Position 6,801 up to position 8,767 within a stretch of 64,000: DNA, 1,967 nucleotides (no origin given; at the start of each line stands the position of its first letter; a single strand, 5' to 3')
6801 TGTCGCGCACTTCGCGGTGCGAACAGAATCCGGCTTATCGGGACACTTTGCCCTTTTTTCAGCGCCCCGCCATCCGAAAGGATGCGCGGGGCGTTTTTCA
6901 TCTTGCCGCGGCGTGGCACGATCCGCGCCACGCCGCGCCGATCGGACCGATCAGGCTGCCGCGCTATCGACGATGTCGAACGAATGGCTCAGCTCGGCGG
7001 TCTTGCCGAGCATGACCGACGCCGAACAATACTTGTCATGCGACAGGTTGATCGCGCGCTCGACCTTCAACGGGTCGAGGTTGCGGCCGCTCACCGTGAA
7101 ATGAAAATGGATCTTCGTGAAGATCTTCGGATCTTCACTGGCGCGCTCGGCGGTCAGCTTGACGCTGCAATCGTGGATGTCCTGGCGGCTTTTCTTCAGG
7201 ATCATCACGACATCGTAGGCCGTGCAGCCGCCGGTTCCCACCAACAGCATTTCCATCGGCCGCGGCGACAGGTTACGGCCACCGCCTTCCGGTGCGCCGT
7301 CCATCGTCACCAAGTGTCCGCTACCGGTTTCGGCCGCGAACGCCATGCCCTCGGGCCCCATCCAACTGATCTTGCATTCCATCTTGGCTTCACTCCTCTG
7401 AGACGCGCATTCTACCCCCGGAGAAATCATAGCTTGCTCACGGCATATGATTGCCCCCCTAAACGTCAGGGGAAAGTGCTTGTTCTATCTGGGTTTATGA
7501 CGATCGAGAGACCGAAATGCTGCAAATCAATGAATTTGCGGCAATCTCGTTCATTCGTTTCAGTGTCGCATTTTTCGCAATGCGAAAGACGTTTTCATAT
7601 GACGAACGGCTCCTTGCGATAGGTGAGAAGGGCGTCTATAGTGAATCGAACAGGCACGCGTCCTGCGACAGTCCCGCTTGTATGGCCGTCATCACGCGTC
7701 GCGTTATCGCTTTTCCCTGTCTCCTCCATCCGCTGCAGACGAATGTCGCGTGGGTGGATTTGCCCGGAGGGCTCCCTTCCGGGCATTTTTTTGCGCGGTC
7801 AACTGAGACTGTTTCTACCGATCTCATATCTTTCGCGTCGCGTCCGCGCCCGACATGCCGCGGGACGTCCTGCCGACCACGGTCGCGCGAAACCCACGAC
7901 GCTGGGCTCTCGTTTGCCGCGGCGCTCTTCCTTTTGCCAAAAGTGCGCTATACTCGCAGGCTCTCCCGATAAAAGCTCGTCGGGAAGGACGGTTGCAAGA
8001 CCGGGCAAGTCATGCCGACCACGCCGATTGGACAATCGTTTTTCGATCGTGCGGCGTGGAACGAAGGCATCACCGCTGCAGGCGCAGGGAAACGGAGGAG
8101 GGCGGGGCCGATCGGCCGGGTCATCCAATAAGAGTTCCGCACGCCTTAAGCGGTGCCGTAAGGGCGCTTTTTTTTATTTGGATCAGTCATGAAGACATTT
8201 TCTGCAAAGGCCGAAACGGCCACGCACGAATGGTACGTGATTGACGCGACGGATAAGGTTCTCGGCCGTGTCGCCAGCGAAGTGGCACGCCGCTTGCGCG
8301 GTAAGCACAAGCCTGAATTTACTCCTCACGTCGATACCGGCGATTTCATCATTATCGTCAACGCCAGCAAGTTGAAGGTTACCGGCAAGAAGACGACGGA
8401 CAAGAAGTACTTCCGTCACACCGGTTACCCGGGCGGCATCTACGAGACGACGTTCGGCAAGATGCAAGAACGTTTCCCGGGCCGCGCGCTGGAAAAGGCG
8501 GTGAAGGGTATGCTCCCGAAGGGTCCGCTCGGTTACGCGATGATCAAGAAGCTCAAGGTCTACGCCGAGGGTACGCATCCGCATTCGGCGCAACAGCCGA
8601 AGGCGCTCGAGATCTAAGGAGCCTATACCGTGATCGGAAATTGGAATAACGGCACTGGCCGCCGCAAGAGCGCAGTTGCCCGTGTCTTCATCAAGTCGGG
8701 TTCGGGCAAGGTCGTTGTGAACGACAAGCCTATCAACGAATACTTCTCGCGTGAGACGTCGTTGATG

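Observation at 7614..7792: Candidate ~145-nt sRNA with CU-rich anti-SD seed in the osmC-rplM intergenic region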

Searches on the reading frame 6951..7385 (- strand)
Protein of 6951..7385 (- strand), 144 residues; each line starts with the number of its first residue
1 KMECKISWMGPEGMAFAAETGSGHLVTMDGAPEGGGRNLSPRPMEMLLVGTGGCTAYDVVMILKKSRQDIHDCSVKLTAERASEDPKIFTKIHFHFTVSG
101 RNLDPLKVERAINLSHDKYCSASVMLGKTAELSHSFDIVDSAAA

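Call 11: find_encoding_contigs(protein=window:6951-7385:-, flank=3000, max_places=6)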
Protein window:6951-7385:- (144 aa): no gene with exactly this product is on record in the collection.

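Call 17: find_homologous_proteins(query=window:6954-7385:-, max_evalue=1e-20)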
Query window:6954-7385:- (144 aa): 8000 proteins with E <= 1e-20 among 8000 candidates; the best 120 are listed.
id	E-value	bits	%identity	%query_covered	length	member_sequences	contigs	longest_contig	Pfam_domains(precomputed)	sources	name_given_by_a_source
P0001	2.4e-88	311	97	99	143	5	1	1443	PF02566.25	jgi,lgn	-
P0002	7.2e-87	307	-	-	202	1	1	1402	PF02566.25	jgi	jgi:putative redox protein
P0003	1.8e-86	305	95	99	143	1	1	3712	PF02566.25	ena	-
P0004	7.3e-81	287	91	99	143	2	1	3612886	PF02566.25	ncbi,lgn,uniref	ncbi:OsmC family protein [Robbsia andropogonis]|uniref:OsmC family protein n=1 Tax=Robbsia andropogo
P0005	1.1e-76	274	85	97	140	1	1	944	PF02566.25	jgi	-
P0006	2.9e-76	272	86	96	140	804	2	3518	PF02566.25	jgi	jgi:putative redox protein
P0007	8.3e-76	271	85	96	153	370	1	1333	PF02566.25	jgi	jgi:putative redox protein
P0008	1.9e-75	270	84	97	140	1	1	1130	PF02566.25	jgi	-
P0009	1.9e-75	270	84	97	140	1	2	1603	PF02566.25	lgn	-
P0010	2.3e-75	269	84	97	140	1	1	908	PF02566.25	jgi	-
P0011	2.8e-75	269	85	97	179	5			PF02566.25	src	-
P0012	2.8e-75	269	84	97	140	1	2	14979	PF02566.25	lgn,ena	-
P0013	3.5e-75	269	85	96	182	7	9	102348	PF02566.25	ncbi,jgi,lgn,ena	jgi:putative redox protein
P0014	3.6e-75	269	83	97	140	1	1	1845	PF02566.25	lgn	-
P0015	4.5e-75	268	84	96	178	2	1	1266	PF02566.25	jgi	jgi:putative redox protein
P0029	4.7e-73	262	81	97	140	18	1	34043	PF02566.25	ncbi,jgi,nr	ncbi:MAG TPA: OsmC family protein [Pararobbsia sp.]|jgi:putative redox protein|nr:OsmC family protei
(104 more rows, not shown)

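Call 18: find_encoding_contigs(protein=P0004, flank=3000, max_places=3)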
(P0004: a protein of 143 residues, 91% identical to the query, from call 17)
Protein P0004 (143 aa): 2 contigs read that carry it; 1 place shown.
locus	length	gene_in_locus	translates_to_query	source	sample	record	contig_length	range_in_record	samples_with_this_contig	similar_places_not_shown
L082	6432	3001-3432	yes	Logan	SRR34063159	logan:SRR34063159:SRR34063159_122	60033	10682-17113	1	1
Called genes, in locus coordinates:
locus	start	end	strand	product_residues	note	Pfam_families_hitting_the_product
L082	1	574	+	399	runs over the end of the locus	PF03702:AnmK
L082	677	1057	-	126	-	PF01521:Fe-S_biosyn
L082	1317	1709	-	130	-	PF00380:Ribosomal_S9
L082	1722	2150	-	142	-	PF00572:Ribosomal_L13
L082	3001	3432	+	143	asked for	PF02566:OsmC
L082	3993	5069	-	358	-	PF01979:Amidohydro_1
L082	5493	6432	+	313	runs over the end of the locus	PF13230:GATase_4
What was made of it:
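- No gene is called in R. andropogonis (call 18) and there is no Pfam hit.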

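Call 19: find_encoding_contigs(protein=P0003, flank=3000, max_places=3)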
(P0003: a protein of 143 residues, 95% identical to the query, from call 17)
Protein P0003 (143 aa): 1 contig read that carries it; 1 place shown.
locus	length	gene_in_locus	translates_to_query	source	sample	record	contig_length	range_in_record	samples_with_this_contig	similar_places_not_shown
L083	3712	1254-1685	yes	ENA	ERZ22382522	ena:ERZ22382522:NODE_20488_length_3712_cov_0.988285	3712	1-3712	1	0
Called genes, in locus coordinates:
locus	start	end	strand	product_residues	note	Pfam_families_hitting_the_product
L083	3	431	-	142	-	PF00572:Ribosomal_L13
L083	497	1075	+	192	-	-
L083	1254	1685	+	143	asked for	PF02566:OsmC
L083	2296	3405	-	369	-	PF01979:Amidohydro_1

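Call 20: find_encoding_contigs(protein=P0029, flank=3000, max_places=3)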
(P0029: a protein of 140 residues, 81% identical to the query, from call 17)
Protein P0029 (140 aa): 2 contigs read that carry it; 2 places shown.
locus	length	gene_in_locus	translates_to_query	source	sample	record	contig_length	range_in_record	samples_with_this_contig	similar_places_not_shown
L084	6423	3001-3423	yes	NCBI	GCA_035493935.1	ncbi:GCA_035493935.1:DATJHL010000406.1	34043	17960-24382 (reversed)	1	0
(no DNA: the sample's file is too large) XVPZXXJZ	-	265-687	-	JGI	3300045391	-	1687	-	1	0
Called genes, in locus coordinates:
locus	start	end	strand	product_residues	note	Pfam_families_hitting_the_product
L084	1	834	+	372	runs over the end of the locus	PF03702:AnmK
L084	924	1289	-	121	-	PF01521:Fe-S_biosyn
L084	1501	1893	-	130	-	PF00380:Ribosomal_S9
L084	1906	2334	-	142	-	PF00572:Ribosomal_L13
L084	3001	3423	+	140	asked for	PF02566:OsmC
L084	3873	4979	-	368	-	PF04909:Amidohydro_2, PF01979:Amidohydro_1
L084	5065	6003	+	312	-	PF13230:GATase_4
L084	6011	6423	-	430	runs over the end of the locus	PF02812:ELFV_dehydrog_N, PF00208:ELFV_dehydrog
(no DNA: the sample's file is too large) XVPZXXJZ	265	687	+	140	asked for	PF02566:OsmC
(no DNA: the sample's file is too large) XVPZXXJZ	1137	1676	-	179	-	-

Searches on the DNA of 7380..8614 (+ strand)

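Call 4: search_rna_families(source=window, start=7380, end=8250, threshold=evalue, max_evalue=10, show_alignments=4)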
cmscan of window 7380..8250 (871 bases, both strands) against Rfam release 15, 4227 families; matches with E-value up to 10: 8.
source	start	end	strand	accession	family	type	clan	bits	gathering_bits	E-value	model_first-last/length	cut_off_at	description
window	7718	7792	+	RF02278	Betaproteobacteria_toxic_sRNA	Gene; sRNA;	-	41.2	50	1e-06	1-64/64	no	Betaproteobacteria toxic small RNA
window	7500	7561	-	RF03742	mir-2162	Gene; miRNA;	-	30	65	0.00093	1-76/76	no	mir-2162 microRNA precursor family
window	7724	7791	+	RF02868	ncS037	Gene; sRNA;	-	21.6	112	0.39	1-152/152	no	Burkholderia sRNA 37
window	7714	7792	+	RF02837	anti-hemB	Gene; sRNA;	-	20.7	49.5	0.03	1-81/81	no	Burkholderia RNA 7 (anti-hemB)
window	7503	7560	+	RF04252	mir-8186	Gene; miRNA;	-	16.4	80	2.1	1-61/61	no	mir-8186 microRNA precursor family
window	7671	7790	+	RF02784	SorX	Gene; sRNA;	-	14.9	46.6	1.3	1-73/73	no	Singlet oxygen resistance RNA X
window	7749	7791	+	RF02702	AgvB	Gene; sRNA;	-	14.9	56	6.4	1-62/62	no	Anti GcvB sRNA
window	7707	7799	+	RF00519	suhB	Gene; sRNA;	CL00108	14.5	41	4.2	1-77/77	no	Makes More Granules Regulator RNA (mmgR)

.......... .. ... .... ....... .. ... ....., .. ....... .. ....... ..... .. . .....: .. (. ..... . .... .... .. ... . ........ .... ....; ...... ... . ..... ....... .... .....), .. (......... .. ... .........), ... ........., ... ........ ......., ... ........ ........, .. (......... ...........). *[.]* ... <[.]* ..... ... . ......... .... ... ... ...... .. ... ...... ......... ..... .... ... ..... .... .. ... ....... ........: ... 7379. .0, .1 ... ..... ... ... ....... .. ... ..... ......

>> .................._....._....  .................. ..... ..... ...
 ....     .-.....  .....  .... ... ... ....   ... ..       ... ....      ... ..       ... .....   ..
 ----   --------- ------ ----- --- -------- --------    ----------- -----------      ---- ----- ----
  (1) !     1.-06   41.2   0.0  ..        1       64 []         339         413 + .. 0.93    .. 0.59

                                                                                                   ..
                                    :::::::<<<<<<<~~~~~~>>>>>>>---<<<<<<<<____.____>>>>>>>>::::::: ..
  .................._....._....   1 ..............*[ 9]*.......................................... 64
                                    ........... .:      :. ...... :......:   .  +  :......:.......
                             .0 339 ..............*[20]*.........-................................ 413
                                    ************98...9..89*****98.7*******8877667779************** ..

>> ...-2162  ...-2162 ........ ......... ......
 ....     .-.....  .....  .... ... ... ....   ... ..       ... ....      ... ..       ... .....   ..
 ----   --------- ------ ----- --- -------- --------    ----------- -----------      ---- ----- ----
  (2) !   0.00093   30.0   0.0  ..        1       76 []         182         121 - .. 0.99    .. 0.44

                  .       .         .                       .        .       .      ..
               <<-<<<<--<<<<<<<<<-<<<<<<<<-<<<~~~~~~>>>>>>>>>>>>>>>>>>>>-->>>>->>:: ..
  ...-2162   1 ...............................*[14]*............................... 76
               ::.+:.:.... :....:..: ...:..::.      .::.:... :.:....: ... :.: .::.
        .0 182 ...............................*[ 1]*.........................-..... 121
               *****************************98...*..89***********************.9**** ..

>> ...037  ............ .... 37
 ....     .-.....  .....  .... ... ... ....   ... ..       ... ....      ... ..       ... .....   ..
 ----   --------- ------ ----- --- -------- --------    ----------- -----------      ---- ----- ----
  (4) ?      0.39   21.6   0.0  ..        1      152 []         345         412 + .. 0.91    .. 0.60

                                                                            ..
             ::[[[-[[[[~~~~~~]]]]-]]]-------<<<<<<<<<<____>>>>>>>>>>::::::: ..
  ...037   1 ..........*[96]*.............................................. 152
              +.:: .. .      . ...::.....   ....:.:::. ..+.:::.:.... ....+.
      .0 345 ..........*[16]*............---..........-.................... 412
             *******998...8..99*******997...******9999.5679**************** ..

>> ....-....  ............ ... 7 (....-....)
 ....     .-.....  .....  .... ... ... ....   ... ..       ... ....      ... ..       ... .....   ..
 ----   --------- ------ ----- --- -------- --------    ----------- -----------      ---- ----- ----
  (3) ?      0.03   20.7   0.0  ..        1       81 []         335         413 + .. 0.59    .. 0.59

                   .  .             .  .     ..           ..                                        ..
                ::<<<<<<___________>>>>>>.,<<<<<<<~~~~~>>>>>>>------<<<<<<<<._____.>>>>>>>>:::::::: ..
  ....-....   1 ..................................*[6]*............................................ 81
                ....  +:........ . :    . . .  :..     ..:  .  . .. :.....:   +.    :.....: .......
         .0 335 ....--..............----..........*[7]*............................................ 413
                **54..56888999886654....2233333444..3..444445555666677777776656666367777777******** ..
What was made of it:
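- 7718..7728 (+): Seed UGUCUCCUCCA, the anti-Shine-Dalgarno motif. It is an exact match to positions 1-11 of the RF02278 consensus (call 4).
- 7761..7792 (+): Intrinsic terminator (hairpin 2, 7761-7785) with its U7 tail (7786-7792). It is preceded by AUUU, as in the rest of the family. It aligns to model positions 31-64 of RF02278 (call 4).
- Closest known: Rfam RF02278, Betaproteobacteria toxic small RNA. Same: The alignment covers the full model, with the seed and both hairpins in register (call 4).
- Tried and rejected: I dismissed them (call 4).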

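Call 22: search_rna_families(sources=[L001, L002, L003, L005, L007, L009, L012, L017, L018, L020, L025, L032, L039, L045, L071, L081, L082, L083, L084], threshold=gathering)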
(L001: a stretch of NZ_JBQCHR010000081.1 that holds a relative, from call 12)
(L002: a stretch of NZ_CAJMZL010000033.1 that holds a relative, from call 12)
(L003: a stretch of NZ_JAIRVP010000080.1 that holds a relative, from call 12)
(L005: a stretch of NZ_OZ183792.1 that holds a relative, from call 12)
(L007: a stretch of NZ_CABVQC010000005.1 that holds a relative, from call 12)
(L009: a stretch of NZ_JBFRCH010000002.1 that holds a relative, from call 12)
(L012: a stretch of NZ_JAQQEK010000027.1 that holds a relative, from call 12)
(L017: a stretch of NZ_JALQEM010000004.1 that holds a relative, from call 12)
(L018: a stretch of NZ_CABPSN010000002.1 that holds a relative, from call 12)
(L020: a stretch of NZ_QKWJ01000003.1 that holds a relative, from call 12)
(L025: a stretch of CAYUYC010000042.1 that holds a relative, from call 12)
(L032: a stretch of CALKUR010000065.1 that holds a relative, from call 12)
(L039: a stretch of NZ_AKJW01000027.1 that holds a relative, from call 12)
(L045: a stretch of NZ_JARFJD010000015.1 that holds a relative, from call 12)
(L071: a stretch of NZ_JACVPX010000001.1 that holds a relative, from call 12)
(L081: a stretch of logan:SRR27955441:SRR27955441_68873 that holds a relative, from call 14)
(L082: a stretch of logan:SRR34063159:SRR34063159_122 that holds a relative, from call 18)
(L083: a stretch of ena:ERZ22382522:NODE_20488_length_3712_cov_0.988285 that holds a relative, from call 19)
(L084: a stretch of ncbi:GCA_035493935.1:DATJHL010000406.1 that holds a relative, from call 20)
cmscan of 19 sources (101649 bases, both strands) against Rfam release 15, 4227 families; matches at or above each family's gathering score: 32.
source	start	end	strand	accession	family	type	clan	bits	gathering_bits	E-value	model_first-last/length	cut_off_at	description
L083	1752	2183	-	RF00010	RNaseP_bact_a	Gene; ribozyme;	CL00002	305.9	100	5.4e-99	1-367/367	no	Bacterial RNase P class A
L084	3429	3826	-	RF00010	RNaseP_bact_a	Gene; ribozyme;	CL00002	301.9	100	1.3e-97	1-367/367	no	Bacterial RNase P class A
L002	1003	1416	+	RF00010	RNaseP_bact_a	Gene; ribozyme;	CL00002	295.4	100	2e-95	1-367/367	no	Bacterial RNase P class A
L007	525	936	+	RF00010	RNaseP_bact_a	Gene; ribozyme;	CL00002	295.1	100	2.6e-95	1-367/367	no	Bacterial RNase P class A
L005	532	943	+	RF00010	RNaseP_bact_a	Gene; ribozyme;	CL00002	292.2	100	2.5e-94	1-367/367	no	Bacterial RNase P class A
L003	527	938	+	RF00010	RNaseP_bact_a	Gene; ribozyme;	CL00002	292.1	100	2.6e-94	1-367/367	no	Bacterial RNase P class A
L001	992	1405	+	RF00010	RNaseP_bact_a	Gene; ribozyme;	CL00002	291.6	100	3.9e-94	1-367/367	no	Bacterial RNase P class A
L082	3498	3929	-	RF00010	RNaseP_bact_a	Gene; ribozyme;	CL00002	291.6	100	3.9e-94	1-367/367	no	Bacterial RNase P class A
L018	939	1348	+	RF00010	RNaseP_bact_a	Gene; ribozyme;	CL00002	289.4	100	2.3e-93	1-367/367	no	Bacterial RNase P class A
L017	1014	1427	+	RF00010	RNaseP_bact_a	Gene; ribozyme;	CL00002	288.4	100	4.7e-93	1-367/367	no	Bacterial RNase P class A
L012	901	1314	+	RF00010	RNaseP_bact_a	Gene; ribozyme;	CL00002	288.1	100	6.3e-93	1-367/367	no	Bacterial RNase P class A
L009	971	1384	+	RF00010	RNaseP_bact_a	Gene; ribozyme;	CL00002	282.7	100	4e-91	1-367/367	no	Bacterial RNase P class A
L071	1362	1668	+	RF00010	RNaseP_bact_a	Gene; ribozyme;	CL00002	240.9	100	6.2e-77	1-367/367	no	Bacterial RNase P class A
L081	1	234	+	RF00010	RNaseP_bact_a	Gene; ribozyme;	CL00002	159.9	100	1.7e-49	153-367/367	5'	Bacterial RNase P class A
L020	4675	4825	+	RF02012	group-II-D1D4-7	Intron;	CL00102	118.1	34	4.7e-24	1-151/151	no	Group II catalytic intron D1-D4-7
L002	2234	2295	+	RF02278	Betaproteobacteria_toxic_sRNA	Gene; sRNA;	-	76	50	2.2e-13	1-64/64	no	Betaproteobacteria toxic small RNA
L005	1781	1842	+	RF02278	Betaproteobacteria_toxic_sRNA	Gene; sRNA;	-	74.6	50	5e-13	1-64/64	no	Betaproteobacteria toxic small RNA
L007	1775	1836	+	RF02278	Betaproteobacteria_toxic_sRNA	Gene; sRNA;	-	74.6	50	5e-13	1-64/64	no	Betaproteobacteria toxic small RNA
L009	2259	2320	+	RF02278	Betaproteobacteria_toxic_sRNA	Gene; sRNA;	-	73.3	50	1.1e-12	1-64/64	no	Betaproteobacteria toxic small RNA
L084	2617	2678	-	RF02278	Betaproteobacteria_toxic_sRNA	Gene; sRNA;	-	72.3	50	1.9e-12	1-64/64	no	Betaproteobacteria toxic small RNA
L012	2175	2235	+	RF02278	Betaproteobacteria_toxic_sRNA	Gene; sRNA;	-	71.7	50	2.6e-12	1-64/64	no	Betaproteobacteria toxic small RNA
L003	1778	1839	+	RF02278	Betaproteobacteria_toxic_sRNA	Gene; sRNA;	-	71.5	50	3e-12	1-64/64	no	Betaproteobacteria toxic small RNA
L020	2170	2233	+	RF02278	Betaproteobacteria_toxic_sRNA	Gene; sRNA;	-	70.9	50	4.2e-12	1-64/64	no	Betaproteobacteria toxic small RNA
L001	2133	2194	+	RF02278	Betaproteobacteria_toxic_sRNA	Gene; sRNA;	-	70.8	50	4.4e-12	1-64/64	no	Betaproteobacteria toxic small RNA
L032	3369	3441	+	RF00005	tRNA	Gene; tRNA;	CL00001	70.1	29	4.8e-13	1-71/71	no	tRNA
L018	2236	2300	+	RF02278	Betaproteobacteria_toxic_sRNA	Gene; sRNA;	-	67.2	50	3.6e-11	1-64/64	no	Betaproteobacteria toxic small RNA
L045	2272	2338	+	RF02278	Betaproteobacteria_toxic_sRNA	Gene; sRNA;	-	65.9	50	7.5e-11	1-64/64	no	Betaproteobacteria toxic small RNA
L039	2177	2242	+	RF02278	Betaproteobacteria_toxic_sRNA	Gene; sRNA;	-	65.2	50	1.1e-10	1-64/64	no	Betaproteobacteria toxic small RNA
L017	2220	2281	+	RF02278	Betaproteobacteria_toxic_sRNA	Gene; sRNA;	-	64.8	50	1.4e-10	1-64/64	no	Betaproteobacteria toxic small RNA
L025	2276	2340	+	RF02278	Betaproteobacteria_toxic_sRNA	Gene; sRNA;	-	61.6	50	9.1e-10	1-64/64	no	Betaproteobacteria toxic small RNA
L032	2296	2364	+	RF02278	Betaproteobacteria_toxic_sRNA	Gene; sRNA;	-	55.2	50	3.6e-08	1-64/64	no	Betaproteobacteria toxic small RNA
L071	2282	2342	+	RF02278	Betaproteobacteria_toxic_sRNA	Gene; sRNA;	-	52.8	50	1.5e-07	1-64/64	no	Betaproteobacteria toxic small RNA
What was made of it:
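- On Rfam RF02278 Betaproteobacteria_toxic_sRNA: L081, L082 and L083 (Robbsia type) are also not listed, while 15 other syntenic loci score 52.8-76 bits (call 22).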

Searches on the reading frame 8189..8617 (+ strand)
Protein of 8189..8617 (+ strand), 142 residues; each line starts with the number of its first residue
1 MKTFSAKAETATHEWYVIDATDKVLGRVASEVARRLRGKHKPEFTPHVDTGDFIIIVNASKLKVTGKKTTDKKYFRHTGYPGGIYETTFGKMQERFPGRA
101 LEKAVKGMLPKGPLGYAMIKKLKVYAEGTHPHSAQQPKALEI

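Call 12: find_related_loci(query=window:8189-8614:+, collection=genome_contigs, flank=2500)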
Query window:8189-8614:+ (142 aa) in genome_contigs; peptide patterns used: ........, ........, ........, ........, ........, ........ (x = any residue, [..] = any of these).
600 stretches matched a pattern (row limit reached: there are more); 598 encode a relative of the query (tblastn E <= 1e-3); the best 80 are kept; 80 distinct loci.
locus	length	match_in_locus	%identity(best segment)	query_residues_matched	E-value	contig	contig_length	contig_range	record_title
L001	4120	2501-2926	93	1-142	1e-88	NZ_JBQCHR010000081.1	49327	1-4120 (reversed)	MAG: Trinickia sp. isolate bin726 k141_910904, whole genome shotgun sequence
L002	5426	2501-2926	93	1-142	2e-88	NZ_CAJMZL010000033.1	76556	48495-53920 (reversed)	Caballeronia sp. J97 33, whole genome shotgun sequence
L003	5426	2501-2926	94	1-142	5e-88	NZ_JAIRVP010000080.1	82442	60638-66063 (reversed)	MAG: Burkholderia sp. isolate Fux382_bin34 k119_559017, whole genome shotgun sequence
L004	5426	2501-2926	93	1-142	4e-88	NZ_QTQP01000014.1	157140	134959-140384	Burkholderia sp. Bp8963 Bp8963_15, whole genome shotgun sequence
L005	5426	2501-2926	93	1-142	5e-88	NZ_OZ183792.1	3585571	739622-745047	Burkholderia sp. LMG 21824 chromosome 1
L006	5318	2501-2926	92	1-142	4e-88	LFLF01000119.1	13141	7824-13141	Candidatus Paraburkholderia calva strain UZHbot6 BUMBctg_119, whole genome shotgun sequence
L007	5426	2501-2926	93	1-142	7e-88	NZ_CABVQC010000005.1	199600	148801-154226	Burkholderia aenigmatica strain LMG 13014, whole genome shotgun sequence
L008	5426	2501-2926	91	1-142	6e-87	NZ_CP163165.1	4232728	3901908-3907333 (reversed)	Burkholderia sp. 22PA0099 chromosome 2, complete sequence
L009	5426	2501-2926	91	1-142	1e-86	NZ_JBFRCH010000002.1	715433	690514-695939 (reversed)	Paraburkholderia phymatum strain EG181B NODE_2_length_715433_cov_30.078730, whole genome shotgun sequence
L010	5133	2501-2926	92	1-142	8e-87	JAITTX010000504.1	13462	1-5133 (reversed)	MAG: Paraburkholderia sp. isolate Sph363_bin29 k119_606081, whole genome shotgun sequence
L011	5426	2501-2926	92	1-142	1e-86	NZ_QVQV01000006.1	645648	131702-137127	Paraburkholderia sp. DHOC27 scaffold6, whole genome shotgun sequence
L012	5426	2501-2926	91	1-142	3e-86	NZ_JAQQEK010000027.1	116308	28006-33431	Paraburkholderia sediminicola strain RL18-017-BIF-B 27, whole genome shotgun sequence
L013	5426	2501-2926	90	1-142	8e-86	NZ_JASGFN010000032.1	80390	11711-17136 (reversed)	MAG: Paraburkholderia sp. isolate 1H005 JMF-2111-06-0001.hyb.bin.5_31, whole genome shotgun sequence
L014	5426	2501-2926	90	1-142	4e-86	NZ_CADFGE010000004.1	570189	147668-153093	Paraburkholderia fungorum strain LMG 16225, whole genome shotgun sequence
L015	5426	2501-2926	89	1-142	1e-85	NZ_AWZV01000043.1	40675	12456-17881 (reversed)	Burkholderia sp. WSM2232 BurW2232DRAFT_scaffold_41.42_C, whole genome shotgun sequence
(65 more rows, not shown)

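Call 14: find_encoding_contigs(protein=window:8189-8617:+, flank=3000, max_places=8)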
Protein window:8189-8617:+ (142 aa): 1 contig read that carries it; 1 place shown.
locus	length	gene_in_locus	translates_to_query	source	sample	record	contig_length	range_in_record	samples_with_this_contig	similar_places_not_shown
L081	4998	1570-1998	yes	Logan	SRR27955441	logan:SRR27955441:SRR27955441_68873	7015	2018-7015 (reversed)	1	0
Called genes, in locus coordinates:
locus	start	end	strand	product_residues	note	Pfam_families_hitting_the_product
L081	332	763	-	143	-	PF02566:OsmC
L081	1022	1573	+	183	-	-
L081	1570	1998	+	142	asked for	PF00572:Ribosomal_L13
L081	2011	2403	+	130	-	PF00380:Ribosomal_S9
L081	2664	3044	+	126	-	PF01521:Fe-S_biosyn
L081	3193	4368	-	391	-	PF03702:AnmK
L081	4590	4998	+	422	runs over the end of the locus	PF00579:tRNA-synt_1b, PF22421:SYY_C-terminal (faint), PF01479:S4 (weak)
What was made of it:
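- A 183-aa gene was called at the equivalent place in L081 and a 192-aa gene in L083 (calls 14, 19).
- Checked: A near-identical contig carries Pfam OsmC and Ribosomal_L13 at these positions (call 14).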
